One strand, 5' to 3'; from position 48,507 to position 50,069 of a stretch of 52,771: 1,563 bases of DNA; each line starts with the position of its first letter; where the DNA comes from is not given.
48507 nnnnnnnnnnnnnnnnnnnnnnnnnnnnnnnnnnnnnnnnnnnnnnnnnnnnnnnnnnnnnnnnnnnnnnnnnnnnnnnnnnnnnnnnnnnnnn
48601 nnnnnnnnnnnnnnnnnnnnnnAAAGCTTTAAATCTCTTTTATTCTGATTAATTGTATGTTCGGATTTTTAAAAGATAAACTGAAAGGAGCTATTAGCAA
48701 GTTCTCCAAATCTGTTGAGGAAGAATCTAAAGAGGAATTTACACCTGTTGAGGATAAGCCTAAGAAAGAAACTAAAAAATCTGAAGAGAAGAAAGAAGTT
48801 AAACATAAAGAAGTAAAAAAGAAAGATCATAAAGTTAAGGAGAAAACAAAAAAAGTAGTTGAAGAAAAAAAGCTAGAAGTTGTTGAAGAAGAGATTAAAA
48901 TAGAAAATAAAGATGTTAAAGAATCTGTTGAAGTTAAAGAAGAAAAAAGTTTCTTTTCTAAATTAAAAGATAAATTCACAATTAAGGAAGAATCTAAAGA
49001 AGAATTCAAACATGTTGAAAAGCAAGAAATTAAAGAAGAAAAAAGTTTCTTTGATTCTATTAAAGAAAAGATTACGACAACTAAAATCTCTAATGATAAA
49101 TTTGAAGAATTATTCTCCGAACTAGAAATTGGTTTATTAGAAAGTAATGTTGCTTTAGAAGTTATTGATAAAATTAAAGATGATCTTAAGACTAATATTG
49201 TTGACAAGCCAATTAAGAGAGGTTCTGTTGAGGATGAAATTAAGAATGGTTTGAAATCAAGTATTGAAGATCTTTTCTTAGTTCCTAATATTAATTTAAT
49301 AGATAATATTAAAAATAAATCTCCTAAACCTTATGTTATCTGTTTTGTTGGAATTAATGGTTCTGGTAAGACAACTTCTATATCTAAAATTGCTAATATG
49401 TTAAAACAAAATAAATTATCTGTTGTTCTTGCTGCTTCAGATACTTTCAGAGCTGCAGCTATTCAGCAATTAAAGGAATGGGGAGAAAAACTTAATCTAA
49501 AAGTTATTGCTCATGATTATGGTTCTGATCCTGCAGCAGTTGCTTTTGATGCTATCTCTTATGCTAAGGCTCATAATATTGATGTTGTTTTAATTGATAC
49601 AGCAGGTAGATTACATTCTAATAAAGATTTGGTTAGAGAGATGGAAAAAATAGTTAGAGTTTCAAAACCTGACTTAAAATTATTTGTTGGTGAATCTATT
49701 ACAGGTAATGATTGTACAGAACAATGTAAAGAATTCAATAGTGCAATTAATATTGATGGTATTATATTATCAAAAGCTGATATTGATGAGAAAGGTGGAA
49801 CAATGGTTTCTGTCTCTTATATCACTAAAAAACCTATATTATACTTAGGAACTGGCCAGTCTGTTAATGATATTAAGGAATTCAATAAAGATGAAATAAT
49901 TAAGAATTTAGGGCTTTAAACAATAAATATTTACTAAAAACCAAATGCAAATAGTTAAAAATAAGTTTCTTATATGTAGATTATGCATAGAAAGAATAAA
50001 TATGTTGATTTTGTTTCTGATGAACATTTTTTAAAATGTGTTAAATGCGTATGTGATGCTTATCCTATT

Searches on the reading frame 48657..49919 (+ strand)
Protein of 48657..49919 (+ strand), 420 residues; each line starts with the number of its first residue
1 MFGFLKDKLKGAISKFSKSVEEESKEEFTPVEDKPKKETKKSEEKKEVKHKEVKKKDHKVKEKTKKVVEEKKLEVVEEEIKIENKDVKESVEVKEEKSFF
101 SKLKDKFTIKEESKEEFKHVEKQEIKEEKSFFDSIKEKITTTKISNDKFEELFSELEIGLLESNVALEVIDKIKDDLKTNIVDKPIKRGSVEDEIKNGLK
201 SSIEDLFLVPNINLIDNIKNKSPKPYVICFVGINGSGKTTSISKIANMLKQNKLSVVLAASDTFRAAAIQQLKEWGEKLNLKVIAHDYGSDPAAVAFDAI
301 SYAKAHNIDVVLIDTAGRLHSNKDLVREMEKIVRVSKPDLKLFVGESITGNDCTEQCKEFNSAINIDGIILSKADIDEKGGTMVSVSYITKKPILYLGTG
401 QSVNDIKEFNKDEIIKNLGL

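Call 73: search_protein_families(library=pfam, proteins=[window:48657-49919:+], max_evalue=0.001)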
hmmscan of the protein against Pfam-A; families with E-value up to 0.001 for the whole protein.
window:48657-49919:+ (420 aa): 6 families
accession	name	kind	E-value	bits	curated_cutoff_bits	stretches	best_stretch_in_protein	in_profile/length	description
PF00448.28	SRP54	-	2.7e-71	239.7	22.7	1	226-418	2-194/196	SRP54-type protein, GTPase domain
PF02881.24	SRP54_N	-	2.9e-06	27.8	22.4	1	135-189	5-64/75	SRP54-type protein, helical bundle domain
PF13401.12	AAA_22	-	5.1e-06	27.3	27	1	226-334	6-109/130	AAA domain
PF13604.12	AAA_30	-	3.2e-05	24.2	27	1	227-320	20-101/191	AAA domain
PF13207.12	AAA_17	-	0.0002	22.1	27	1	231-344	1-108/136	AAA domain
PF13245.12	AAA_19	-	0.00057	20.5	25.1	0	226-320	12-103/134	AAA domain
